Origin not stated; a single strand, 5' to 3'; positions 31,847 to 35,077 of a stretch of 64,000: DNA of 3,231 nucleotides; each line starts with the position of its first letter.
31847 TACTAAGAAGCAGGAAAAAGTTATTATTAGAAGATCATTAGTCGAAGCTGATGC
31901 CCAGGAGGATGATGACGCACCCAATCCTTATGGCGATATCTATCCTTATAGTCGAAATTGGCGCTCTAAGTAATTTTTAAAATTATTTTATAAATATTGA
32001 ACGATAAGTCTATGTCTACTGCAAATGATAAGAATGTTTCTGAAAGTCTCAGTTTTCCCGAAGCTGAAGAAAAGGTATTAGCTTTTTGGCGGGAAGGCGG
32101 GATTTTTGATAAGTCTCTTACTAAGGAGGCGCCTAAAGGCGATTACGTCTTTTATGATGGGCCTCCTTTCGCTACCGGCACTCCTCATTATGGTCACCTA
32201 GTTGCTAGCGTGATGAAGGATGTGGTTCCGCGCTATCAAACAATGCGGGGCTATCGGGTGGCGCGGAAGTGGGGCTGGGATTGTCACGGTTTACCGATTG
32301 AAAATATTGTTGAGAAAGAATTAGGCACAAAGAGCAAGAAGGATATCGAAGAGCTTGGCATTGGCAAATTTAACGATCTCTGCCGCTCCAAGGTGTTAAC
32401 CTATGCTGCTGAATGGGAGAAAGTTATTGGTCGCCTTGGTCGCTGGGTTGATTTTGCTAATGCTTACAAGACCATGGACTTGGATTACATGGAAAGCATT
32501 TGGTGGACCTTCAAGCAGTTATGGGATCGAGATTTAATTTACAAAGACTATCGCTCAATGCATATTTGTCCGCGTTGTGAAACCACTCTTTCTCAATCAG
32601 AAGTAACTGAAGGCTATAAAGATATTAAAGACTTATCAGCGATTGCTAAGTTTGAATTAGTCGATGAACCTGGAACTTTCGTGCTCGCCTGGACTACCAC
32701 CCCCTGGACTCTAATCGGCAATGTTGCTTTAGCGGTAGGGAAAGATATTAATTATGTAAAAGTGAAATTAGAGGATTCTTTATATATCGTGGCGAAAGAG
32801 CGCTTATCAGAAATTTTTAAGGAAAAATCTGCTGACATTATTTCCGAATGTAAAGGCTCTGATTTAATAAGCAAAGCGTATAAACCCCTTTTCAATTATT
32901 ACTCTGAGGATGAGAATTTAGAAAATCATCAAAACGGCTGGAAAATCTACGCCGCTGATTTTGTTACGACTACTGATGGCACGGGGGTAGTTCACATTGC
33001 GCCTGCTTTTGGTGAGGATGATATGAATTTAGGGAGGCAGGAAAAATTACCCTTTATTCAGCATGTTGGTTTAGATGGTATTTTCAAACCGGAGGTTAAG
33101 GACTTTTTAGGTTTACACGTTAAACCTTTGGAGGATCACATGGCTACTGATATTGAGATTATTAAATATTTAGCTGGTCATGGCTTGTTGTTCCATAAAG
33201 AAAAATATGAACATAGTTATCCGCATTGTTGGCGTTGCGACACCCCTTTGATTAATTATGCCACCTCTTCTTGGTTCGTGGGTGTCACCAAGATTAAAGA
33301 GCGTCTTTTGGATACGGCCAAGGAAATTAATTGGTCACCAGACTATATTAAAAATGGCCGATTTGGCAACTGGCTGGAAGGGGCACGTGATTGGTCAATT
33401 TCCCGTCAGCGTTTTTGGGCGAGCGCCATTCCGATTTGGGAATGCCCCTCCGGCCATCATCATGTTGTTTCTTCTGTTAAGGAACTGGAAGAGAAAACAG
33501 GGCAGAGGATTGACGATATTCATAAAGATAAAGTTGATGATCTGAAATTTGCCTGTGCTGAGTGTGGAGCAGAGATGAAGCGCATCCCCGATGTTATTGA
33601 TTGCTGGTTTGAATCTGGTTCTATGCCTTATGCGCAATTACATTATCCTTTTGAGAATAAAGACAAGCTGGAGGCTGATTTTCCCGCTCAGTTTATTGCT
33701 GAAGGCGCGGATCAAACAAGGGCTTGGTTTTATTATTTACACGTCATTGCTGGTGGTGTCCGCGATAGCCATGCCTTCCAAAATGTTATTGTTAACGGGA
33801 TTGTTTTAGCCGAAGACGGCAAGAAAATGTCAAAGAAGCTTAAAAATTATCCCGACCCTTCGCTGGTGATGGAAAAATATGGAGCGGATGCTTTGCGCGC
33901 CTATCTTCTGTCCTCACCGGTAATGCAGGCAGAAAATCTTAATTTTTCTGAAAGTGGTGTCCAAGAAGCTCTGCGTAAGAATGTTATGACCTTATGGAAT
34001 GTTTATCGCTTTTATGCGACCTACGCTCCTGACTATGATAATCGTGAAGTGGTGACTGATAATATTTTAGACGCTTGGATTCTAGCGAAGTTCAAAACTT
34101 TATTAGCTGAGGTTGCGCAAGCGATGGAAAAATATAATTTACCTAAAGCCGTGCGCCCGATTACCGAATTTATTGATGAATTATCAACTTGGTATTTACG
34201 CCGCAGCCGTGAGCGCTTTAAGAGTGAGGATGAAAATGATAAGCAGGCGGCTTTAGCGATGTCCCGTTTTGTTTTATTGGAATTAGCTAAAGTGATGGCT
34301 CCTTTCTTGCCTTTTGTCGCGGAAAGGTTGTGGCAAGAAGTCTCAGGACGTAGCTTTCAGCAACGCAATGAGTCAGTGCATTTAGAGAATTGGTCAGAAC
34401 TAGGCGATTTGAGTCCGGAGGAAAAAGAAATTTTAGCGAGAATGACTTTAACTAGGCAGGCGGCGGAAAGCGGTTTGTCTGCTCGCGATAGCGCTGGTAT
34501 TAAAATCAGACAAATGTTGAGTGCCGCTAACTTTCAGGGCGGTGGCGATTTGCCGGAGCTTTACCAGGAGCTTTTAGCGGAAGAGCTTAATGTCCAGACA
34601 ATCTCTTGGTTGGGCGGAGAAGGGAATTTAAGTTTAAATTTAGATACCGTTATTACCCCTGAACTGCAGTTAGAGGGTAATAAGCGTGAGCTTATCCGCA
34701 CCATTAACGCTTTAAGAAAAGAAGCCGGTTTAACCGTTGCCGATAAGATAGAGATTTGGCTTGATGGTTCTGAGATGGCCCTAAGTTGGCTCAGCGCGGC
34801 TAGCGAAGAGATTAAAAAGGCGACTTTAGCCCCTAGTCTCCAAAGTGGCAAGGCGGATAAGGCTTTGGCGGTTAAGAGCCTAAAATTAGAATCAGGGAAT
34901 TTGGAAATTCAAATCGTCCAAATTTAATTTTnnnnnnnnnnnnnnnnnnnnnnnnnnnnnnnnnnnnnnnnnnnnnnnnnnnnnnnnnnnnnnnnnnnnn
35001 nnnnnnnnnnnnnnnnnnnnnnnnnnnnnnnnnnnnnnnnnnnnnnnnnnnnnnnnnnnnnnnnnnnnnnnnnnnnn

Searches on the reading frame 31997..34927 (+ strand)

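Call 22: search_protein_families(library=pfam, proteins=[window:31997-34927:+], max_evalue=0.001)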
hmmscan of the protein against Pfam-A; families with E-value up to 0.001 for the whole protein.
window:31997-34927:+ (976 aa): 5 families
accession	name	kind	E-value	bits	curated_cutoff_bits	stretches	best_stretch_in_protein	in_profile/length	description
PF00133.28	tRNA-synt_1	-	1.1e-134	449.8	22.7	1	27-648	2-413/414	tRNA synthetases class I (I, L, M and V)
PF08264.19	Anticodon_1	-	3.4e-29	102.1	25.1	1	692-841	1-144/148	Anticodon-binding domain of tRNA ligase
PF19302.4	DUF5915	-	6.9e-20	71.8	27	1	872-973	94-192/195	Domain of unknown function (DUF5915)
PF09334.17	tRNA-synt_1g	-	2.7e-16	59.7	20.1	2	57-203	8-135/391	tRNA synthetases class I (M)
PF01406.26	tRNA-synt_1e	-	0.00012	22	27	0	595-658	239-299/301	tRNA synthetases class I (C) catalytic domain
